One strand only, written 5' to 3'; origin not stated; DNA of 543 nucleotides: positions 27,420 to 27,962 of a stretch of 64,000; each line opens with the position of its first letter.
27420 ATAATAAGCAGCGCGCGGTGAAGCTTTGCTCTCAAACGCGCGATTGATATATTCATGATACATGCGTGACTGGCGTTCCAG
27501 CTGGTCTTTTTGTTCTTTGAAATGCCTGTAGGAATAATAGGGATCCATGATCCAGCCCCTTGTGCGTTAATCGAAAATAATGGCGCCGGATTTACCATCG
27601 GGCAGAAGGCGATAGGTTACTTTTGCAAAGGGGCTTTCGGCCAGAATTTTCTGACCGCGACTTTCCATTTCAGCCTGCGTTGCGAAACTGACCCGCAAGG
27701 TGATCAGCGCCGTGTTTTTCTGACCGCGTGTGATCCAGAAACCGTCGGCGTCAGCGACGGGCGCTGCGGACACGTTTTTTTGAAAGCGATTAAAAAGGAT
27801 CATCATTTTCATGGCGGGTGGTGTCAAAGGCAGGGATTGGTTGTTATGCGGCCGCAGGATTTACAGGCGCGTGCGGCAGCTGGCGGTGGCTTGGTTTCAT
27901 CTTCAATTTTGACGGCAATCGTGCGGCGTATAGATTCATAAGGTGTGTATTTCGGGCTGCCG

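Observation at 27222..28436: Tandem family of four small paralogous ORFs (DGFW[IV]T core) forming a self-contained, promoter-equipped module between the recA terminator and smpB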

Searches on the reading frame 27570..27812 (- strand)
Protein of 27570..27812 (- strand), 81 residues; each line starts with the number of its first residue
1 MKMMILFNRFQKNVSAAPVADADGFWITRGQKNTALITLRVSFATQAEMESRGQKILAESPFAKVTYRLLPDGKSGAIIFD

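Call 3: search_protein_families(library=pfam, proteins=[window:27570-27812:-], max_evalue=10)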
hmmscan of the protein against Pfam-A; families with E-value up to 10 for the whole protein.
seq(81 aa): 0 families

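Call 4: search_protein_families(library=ncbifam, proteins=[window:27570-27812:-], max_evalue=10)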
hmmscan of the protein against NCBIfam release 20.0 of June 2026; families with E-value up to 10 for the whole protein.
seq(81 aa): 0 families

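Call 16: find_homologous_proteins(query=window:27570-27812:-, max_evalue=10)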
Query seq(81 aa) (81 aa): 7 proteins with E <= 10 among 7 candidates.
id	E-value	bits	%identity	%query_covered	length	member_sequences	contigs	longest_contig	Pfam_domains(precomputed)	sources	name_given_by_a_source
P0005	3.6e-45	168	100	100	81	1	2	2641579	-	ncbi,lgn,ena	-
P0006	3.9e-36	139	84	100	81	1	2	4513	-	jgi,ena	jgi:hypothetical protein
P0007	3.2e-32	127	79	100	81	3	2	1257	-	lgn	-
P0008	3.6e-31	124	75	100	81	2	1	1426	-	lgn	-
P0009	3.6e-29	117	72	100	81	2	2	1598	-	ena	-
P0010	1.1e-27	113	72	100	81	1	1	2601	-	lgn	-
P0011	1.2e-26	109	75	96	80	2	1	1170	-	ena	-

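Call 18: find_encoding_contigs(protein=P0006, flank=5000, max_places=3)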
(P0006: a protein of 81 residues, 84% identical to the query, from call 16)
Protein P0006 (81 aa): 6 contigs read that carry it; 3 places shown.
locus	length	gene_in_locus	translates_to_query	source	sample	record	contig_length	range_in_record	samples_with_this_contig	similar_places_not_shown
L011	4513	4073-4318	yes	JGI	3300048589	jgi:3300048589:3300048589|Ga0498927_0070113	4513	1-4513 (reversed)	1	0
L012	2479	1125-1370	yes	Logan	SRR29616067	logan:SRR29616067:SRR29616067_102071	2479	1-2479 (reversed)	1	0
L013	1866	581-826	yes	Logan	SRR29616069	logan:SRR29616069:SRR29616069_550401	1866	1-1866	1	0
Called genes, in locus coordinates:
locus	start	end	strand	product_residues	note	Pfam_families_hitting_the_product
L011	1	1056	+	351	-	?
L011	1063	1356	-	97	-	-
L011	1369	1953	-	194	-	-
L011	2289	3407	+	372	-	PF00154:RecA_N, PF08423:Rad51, PF06745:ATPase (weak), PF27531:MT3502_N (weak), PF21096:RecA_C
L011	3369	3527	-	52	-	-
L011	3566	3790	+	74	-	-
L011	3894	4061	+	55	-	-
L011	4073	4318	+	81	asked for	-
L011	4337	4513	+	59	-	?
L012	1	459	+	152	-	?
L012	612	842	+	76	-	-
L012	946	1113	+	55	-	-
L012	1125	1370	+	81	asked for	-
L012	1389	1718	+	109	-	-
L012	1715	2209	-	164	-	PF01668:SmpB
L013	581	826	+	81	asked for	-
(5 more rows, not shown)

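Call 19: find_encoding_contigs(protein=P0010, flank=5000, max_places=3)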
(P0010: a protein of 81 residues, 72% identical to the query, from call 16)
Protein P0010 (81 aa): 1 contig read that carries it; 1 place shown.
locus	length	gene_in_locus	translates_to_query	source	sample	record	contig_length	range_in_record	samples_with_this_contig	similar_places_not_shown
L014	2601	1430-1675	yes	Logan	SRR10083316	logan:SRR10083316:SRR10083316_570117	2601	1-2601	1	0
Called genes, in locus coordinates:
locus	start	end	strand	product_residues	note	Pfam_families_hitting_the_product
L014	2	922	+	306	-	?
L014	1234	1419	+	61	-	-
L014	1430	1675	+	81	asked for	-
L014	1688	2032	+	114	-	-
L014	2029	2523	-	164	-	PF01668:SmpB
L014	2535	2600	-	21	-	?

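Call 21: find_related_loci(query=A1, collection=genome_contigs, flank=4000)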
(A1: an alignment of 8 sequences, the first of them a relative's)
Query A1 (81 aa) in genome_contigs; peptide patterns used: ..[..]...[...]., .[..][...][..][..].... (x = any residue, [..] = any of these).
87 stretches matched a pattern, but none encodes a relative of the query by tblastn (E <= 1e-3).

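Call 29: find_homologous_proteins(query=A2, max_evalue=10)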
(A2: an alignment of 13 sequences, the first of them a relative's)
Query A2 (13 sequences) (81 aa, profile of the alignment): 22 proteins with E <= 10 among 310 candidates.
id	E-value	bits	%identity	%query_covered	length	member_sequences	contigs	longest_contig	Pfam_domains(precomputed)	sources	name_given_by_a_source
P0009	4.9e-35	137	72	100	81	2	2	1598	-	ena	-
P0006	1.0e-34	136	84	100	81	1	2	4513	-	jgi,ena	jgi:hypothetical protein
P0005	1.1e-34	136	100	100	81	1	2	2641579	-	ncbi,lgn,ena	-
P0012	1.2e-34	136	67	100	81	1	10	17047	-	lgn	-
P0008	1.9e-34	136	75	100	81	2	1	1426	-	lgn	-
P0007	4.2e-34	134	79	100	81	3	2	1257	-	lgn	-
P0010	2.0e-33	132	72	100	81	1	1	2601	-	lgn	-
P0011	3.4e-33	131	75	96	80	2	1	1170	-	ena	-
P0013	1.6e-21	94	28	98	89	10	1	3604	-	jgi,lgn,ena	-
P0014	3.9e-19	86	31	98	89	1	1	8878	-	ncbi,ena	-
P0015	3.5e-18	83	23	69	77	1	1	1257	-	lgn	-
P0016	2.6e-17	81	37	64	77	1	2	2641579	-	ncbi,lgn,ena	-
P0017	6.8e-17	79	25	49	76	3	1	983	-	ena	-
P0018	5.2e-15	73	-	-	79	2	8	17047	-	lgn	-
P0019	1.7e-11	62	27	98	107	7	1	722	-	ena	-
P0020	5.9e-11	60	28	98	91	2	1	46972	-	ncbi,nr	ncbi:MAG: hypothetical protein Q8K65_10235 [Alphaproteobacteria bacterium]|nr:hypothetical protein [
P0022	1.0e-8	53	30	62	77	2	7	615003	-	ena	-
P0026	5.1e-4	38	25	78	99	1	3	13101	-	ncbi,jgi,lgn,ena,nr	ncbi:MAG TPA: hypothetical protein PLW48_10735 [Alphaproteobacteria bacterium]|nr:hypothetical prote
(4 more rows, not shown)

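Call 31: find_encoding_contigs(protein=P0022, flank=5000, max_places=3)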
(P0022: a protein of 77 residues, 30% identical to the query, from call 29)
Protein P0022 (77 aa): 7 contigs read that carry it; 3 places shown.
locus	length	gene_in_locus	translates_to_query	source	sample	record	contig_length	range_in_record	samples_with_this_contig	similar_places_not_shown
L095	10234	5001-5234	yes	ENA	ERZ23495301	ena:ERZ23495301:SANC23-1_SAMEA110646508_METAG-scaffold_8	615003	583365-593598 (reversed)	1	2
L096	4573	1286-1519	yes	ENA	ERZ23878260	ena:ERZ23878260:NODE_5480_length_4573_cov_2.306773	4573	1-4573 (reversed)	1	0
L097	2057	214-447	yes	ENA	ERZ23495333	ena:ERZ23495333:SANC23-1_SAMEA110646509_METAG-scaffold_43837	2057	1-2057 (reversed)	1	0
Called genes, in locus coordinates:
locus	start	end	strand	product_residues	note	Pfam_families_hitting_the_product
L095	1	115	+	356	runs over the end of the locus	PF01312:Bac_export_2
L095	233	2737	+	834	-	PF13188:PAS_8 (weak), PF13426:PAS_9 (weak), PF00989:PAS (weak), PF08448:PAS_4 (weak), PF00512:HisKA, PF02518:HATPase_c, PF00072:Response_reg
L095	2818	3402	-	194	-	-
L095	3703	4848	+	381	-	PF00154:RecA_N, PF08423:Rad51, PF06745:ATPase (weak), PF27531:MT3502_N (weak), PF21096:RecA_C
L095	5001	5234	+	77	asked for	-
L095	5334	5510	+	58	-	-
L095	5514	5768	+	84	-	-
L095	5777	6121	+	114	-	-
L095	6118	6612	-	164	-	PF01668:SmpB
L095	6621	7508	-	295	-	PF00701:DHDPS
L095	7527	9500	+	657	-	PF01464:SLT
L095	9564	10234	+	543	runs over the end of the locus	PF13581:HATPase_c_2, PF00072:Response_reg, PF07228:SpoIIE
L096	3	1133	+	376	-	?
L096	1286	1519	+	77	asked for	-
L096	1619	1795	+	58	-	-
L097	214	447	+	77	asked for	-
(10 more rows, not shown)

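Call 32: find_encoding_contigs(protein=P0020, flank=5000, max_places=2)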
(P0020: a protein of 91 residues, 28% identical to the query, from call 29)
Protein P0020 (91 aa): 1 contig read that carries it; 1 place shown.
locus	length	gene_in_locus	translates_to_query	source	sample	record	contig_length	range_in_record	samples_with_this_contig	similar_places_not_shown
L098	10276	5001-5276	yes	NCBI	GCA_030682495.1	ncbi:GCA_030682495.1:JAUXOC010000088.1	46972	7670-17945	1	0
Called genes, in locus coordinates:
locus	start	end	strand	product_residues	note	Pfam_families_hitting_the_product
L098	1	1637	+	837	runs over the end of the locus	PF00989:PAS (faint), PF08448:PAS_4 (faint), PF13188:PAS_8 (weak), PF13426:PAS_9 (weak), PF00512:HisKA, PF02518:HATPase_c, PF00072:Response_reg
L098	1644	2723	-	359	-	-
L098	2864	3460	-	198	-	-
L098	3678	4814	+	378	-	PF00154:RecA_N, PF08423:Rad51, PF06745:ATPase (weak), PF27531:MT3502_N (weak), PF21096:RecA_C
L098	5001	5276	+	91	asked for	-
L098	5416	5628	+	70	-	-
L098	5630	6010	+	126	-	-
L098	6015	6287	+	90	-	-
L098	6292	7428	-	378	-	-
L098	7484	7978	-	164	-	PF01668:SmpB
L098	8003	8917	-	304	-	PF00701:DHDPS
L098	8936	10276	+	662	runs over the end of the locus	PF01464:SLT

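Call 40: search_protein_families(library=phrogs, proteins=[window:27570-27812:-], max_evalue=1)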
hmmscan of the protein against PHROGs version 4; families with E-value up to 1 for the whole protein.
seq(81 aa): 0 families

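Call 41: search_protein_families(library=padloc, proteins=[window:27570-27812:-], max_evalue=1)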
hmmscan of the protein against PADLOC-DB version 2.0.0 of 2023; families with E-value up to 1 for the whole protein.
seq(81 aa): 0 families

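Call 45: predict_structure(alignment_id=A3)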
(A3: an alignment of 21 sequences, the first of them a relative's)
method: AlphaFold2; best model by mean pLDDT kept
length: 81 residues; sequences in the alignment: 21
mean_pLDDT: 63.8   pTM: 0.47
mean pLDDT of the five models: 63.8, 58.6, 57.4, 52.9, 52.2
residues with pLDDT >= 90: 0; 70-90: 37; 50-70: 23; < 50: 21
segments of 3 or more residues with pLDDT < 50: 1-5, 7-9, 11-23
pLDDT, mean of each block of 10 residues (from residue 1): 45 43 55 64 77 80 74 71 68
secondary structure, 60 per line:
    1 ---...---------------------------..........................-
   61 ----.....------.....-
elements in order: E4-6 H34-59 E65-69 E76-80

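Call 48: search_protein_representatives(alignment_id=A3)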
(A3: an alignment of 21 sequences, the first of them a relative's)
Query: 21 sequences, 82 profile positions. Proteins with E-value up to 0.001 (for the whole library): 16; up to 1e-10: 12; up to 1e-30: 0. The best 16 are listed.
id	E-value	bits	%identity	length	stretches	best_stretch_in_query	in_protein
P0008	8.5e-30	119.0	-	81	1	1-82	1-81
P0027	3.9e-21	91.3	-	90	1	2-82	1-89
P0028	4.9e-18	81.4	-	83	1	2-81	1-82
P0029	5.6e-18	81.2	-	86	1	1-81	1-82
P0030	8.9e-18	80.5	-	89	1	2-82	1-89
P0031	1.2e-16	76.9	-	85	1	2-81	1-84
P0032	5.3e-14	68.4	-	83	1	1-81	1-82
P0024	1.5e-13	67.0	-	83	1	1-81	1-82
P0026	1.5e-13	66.9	-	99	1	2-64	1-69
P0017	1.7e-13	66.8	-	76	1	1-63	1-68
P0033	2.3e-13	66.4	-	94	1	1-81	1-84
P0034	4.1e-13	65.6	-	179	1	2-79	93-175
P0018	1.1e-10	57.8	-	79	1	1-63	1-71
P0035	4.8e-05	39.7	-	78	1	6-63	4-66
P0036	1.5e-04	38.1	-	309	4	7-28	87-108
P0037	1.6e-04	38.0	-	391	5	17-36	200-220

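Call 52: find_encoding_contigs(protein=P0032, flank=5000, max_places=2)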
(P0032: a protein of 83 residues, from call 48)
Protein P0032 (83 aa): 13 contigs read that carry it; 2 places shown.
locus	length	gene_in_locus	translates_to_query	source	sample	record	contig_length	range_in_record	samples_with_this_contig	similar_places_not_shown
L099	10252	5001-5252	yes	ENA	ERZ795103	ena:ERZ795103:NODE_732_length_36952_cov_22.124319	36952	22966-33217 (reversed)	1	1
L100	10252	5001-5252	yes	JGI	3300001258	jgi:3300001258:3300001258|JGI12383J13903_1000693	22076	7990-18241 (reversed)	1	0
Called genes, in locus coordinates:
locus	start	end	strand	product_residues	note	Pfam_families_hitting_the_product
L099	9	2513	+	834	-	PF13188:PAS_8 (weak), PF13426:PAS_9 (weak), PF00989:PAS, PF08448:PAS_4 (weak), PF00512:HisKA, PF02518:HATPase_c, PF00072:Response_reg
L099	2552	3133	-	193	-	-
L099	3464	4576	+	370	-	PF00154:RecA_N, PF08423:Rad51, PF06745:ATPase (weak), PF27531:MT3502_N (weak), PF21096:RecA_C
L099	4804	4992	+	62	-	-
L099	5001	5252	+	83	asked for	-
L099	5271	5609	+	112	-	-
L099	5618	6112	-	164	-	PF01668:SmpB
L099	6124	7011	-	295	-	PF00701:DHDPS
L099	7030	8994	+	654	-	PF01464:SLT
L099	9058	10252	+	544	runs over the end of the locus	PF13581:HATPase_c_2, PF00072:Response_reg, PF07228:SpoIIE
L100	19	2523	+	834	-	PF13188:PAS_8 (weak), PF13426:PAS_9 (weak), PF00989:PAS, PF08448:PAS_4 (weak), PF00512:HisKA, PF02518:HATPase_c, PF00072:Response_reg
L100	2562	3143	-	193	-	-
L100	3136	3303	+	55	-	-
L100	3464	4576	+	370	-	PF00154:RecA_N, PF08423:Rad51, PF06745:ATPase (weak), PF27531:MT3502_N (weak), PF21096:RecA_C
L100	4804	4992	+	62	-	-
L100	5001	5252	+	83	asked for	-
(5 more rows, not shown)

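Call 53: find_encoding_contigs(protein=P0029, flank=5000, max_places=2)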
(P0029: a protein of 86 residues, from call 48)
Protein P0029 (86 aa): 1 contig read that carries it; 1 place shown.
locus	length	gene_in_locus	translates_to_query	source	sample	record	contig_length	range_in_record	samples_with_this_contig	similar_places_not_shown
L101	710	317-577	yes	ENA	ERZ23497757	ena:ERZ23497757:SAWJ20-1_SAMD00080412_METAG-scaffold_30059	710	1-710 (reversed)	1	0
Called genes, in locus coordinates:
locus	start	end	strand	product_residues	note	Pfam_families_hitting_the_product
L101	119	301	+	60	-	-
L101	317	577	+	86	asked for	-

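Call 54: find_encoding_contigs(protein=P0031, flank=5000, max_places=2)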
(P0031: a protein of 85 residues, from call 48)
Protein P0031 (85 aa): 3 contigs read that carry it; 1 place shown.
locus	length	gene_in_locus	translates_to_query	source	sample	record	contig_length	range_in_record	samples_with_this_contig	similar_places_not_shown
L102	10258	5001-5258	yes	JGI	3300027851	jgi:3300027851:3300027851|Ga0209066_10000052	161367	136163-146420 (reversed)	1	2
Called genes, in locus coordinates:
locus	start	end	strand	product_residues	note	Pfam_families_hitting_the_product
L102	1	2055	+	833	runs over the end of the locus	PF13188:PAS_8 (weak), PF13426:PAS_9 (weak), PF00989:PAS (weak), PF08448:PAS_4 (weak), PF00512:HisKA, PF02518:HATPase_c, PF00072:Response_reg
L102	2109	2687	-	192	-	-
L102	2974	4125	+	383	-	PF00154:RecA_N, PF08423:Rad51, PF06745:ATPase (weak), PF27531:MT3502_N (weak), PF21096:RecA_C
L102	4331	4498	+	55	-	-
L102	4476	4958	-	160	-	-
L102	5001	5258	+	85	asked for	-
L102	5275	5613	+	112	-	-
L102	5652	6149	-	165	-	PF01668:SmpB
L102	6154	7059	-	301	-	PF00701:DHDPS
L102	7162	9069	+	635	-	PF01464:SLT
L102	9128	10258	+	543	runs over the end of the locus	PF13581:HATPase_c_2, PF00072:Response_reg, PF07228:SpoIIE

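Call 55: find_encoding_contigs(protein=P0033, flank=5000, max_places=2)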
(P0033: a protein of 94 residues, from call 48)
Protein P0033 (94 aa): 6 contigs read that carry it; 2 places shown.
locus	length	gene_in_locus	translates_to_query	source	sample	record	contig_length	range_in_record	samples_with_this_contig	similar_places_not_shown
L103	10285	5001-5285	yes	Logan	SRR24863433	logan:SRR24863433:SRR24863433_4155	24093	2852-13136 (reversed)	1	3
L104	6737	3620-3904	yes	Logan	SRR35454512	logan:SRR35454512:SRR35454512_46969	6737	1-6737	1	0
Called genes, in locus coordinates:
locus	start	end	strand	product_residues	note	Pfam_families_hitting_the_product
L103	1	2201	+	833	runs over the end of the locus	PF00989:PAS (weak), PF13188:PAS_8 (weak), PF13426:PAS_9 (weak), PF00989:PAS (weak), PF08448:PAS_4 (weak), PF00512:HisKA, PF02518:HATPase_c, PF00072:Response_reg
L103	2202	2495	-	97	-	-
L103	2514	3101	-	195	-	-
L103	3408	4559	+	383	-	PF00154:RecA_N, PF08423:Rad51, PF06745:ATPase (weak), PF27531:MT3502_N (weak), PF21096:RecA_C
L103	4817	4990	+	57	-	-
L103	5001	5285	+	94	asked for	-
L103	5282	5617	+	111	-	-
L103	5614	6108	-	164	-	PF01668:SmpB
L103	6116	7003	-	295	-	PF00701:DHDPS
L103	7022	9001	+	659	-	PF01464:SLT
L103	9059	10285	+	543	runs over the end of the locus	PF13581:HATPase_c_2, PF00072:Response_reg, PF07228:SpoIIE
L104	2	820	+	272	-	?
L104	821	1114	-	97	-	-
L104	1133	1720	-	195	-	-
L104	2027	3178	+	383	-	PF00154:RecA_N, PF08423:Rad51, PF06745:ATPase (weak), PF27531:MT3502_N (weak), PF21096:RecA_C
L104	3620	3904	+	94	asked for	-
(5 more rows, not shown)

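Call 64: search_solved_structures(query=A3, max_evalue=10)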
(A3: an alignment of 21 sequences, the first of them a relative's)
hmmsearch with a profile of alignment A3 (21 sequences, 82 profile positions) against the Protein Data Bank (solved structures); distinct sequences matched with E-value up to 10: 3.
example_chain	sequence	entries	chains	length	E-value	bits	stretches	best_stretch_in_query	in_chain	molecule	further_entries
7n11_A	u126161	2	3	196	0.21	15.2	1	19-59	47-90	Leucine--tRNA ligase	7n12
8tpu_Aa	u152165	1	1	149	9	9.9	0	38-63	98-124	60S ribosomal protein L34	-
3j79_a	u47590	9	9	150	9.7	9.8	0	38-62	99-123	60S ribosomal protein eL34 | 60S ribosomal protein L34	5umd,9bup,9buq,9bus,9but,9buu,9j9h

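Call 67: search_protein_families(library=pfam, alignment_id=A3, max_evalue=1)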
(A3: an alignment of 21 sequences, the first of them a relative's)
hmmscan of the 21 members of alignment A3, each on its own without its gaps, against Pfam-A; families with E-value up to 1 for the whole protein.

A. member 1, P0005 (81 aa): 0 families

B. families by the number of members that match (of 21 scanned): 7 families
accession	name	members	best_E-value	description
PF18348.7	SH3_16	1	0.023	Bacterial dipeptidyl-peptidase Sh3 domain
PF01903.22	CbiX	1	0.038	CbiX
PF02986.19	Fn_bind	1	0.04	Fibronectin binding repeat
PF14120.11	YhzD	1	0.077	YhzD-like protein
PF06184.17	Potex_coat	1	0.099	Potexvirus coat protein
PF01427.22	Peptidase_M15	1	0.13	D-ala-D-ala dipeptidase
PF03925.18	SeqA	1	0.18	SeqA protein C-terminal domain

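Call 71: list_cluster_members(proteins=[P0005, P0014, P0020, P0026, P0013])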
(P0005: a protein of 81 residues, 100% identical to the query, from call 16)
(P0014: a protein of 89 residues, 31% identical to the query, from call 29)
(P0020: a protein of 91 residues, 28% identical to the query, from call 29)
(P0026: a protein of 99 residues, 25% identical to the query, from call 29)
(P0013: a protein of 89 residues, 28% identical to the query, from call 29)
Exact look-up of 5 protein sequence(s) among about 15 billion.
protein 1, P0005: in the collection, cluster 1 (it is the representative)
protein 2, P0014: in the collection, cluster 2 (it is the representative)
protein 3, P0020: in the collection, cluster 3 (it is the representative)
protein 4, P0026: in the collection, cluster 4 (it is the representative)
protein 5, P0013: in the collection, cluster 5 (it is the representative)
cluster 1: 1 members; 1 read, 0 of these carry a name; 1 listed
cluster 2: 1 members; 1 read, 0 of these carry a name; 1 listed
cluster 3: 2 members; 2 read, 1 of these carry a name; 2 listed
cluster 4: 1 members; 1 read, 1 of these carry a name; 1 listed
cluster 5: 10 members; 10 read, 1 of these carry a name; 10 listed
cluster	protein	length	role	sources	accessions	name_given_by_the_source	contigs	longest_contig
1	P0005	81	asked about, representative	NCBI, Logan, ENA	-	-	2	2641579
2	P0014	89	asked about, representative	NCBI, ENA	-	-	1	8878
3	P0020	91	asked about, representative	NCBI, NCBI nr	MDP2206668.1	MAG: hypothetical protein Q8K65_10235 [Alphaproteobacteria bacterium] | hypothetical protein [Alphaproteobacteria bacterium]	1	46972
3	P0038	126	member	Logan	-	-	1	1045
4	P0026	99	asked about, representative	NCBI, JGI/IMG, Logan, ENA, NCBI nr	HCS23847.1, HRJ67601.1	MAG TPA: hypothetical protein PLW48_10735 [Alphaproteobacteria bacterium] | hypothetical protein [Rhodospirillaceae bacterium]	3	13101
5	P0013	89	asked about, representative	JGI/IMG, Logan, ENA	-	-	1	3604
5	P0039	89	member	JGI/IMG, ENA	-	hypothetical protein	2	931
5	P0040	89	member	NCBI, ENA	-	-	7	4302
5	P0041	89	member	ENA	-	-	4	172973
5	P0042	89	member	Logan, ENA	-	-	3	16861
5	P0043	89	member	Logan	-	-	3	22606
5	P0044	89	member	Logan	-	-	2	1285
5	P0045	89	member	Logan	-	-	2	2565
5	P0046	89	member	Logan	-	-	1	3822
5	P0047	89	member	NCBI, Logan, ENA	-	-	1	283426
